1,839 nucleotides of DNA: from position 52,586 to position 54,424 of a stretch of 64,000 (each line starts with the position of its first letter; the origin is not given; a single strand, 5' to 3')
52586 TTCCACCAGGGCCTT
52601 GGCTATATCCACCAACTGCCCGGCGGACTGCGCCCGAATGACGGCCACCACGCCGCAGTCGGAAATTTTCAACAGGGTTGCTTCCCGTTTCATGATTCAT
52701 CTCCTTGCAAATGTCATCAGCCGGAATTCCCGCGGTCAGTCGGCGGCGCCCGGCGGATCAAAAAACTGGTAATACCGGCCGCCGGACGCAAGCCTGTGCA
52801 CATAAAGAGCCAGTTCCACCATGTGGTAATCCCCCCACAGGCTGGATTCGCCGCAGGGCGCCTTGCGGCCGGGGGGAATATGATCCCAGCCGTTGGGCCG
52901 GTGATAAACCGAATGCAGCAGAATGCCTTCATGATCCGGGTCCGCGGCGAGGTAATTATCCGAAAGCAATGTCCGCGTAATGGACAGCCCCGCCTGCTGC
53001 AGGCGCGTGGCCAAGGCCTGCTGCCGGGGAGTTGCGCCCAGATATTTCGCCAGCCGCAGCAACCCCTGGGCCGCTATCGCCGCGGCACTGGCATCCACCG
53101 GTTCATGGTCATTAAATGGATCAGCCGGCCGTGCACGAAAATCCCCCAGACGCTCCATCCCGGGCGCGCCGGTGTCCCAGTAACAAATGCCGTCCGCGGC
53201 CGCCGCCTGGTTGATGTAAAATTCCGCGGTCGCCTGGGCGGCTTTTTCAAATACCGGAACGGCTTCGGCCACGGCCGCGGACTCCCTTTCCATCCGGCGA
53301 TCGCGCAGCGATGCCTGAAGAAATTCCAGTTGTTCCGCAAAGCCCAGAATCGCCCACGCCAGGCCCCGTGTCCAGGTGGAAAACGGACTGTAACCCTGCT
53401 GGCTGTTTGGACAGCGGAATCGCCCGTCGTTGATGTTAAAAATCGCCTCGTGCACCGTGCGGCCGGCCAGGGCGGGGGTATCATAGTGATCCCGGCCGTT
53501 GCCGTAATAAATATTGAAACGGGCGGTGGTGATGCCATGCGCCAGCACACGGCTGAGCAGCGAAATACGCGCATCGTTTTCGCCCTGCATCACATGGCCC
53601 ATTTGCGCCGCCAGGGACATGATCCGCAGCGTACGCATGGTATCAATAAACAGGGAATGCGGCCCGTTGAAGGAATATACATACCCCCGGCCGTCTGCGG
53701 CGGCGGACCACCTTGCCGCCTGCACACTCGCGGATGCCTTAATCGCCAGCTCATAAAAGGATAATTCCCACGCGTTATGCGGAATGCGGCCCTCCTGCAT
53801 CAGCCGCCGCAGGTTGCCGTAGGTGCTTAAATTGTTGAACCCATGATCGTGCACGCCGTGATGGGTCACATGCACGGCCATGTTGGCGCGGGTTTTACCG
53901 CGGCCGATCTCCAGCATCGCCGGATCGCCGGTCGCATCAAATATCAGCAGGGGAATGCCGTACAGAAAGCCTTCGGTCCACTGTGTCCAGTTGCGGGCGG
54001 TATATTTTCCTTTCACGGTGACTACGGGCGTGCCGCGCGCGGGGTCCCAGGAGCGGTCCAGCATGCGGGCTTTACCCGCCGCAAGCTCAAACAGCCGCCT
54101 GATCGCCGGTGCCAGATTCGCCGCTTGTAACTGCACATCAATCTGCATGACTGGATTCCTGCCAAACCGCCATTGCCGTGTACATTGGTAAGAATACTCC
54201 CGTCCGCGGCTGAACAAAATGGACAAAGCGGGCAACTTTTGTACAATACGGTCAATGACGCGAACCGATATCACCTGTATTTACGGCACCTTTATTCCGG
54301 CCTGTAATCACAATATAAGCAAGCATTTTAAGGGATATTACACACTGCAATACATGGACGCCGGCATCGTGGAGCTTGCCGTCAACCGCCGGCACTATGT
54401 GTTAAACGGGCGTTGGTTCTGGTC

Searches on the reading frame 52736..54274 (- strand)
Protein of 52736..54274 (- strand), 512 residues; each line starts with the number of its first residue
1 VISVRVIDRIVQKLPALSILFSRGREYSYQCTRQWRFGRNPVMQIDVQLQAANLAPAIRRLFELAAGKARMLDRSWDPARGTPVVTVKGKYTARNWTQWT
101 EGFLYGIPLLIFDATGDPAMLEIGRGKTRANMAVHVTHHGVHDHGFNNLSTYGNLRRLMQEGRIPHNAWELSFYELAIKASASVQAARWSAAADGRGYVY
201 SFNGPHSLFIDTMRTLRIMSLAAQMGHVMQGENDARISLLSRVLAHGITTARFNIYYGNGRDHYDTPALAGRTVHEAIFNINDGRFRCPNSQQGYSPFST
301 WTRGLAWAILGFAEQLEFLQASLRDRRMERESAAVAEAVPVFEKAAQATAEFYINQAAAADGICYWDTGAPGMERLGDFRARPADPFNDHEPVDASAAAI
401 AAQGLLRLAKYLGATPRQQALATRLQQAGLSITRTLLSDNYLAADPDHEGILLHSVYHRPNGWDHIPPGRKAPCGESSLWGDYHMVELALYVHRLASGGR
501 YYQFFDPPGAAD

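Call 69: search_protein_families(library=pfam, proteins=[window:52736-54274:-], max_evalue=0.001)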
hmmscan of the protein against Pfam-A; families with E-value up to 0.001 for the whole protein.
window:52736-54274:- (512 aa): 1 family
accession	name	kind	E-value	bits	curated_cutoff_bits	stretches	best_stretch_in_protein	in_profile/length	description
PF07470.19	Glyco_hydro_88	-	0.0005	19.6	26.6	0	282-327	171-225/352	Glycosyl Hydrolase Family 88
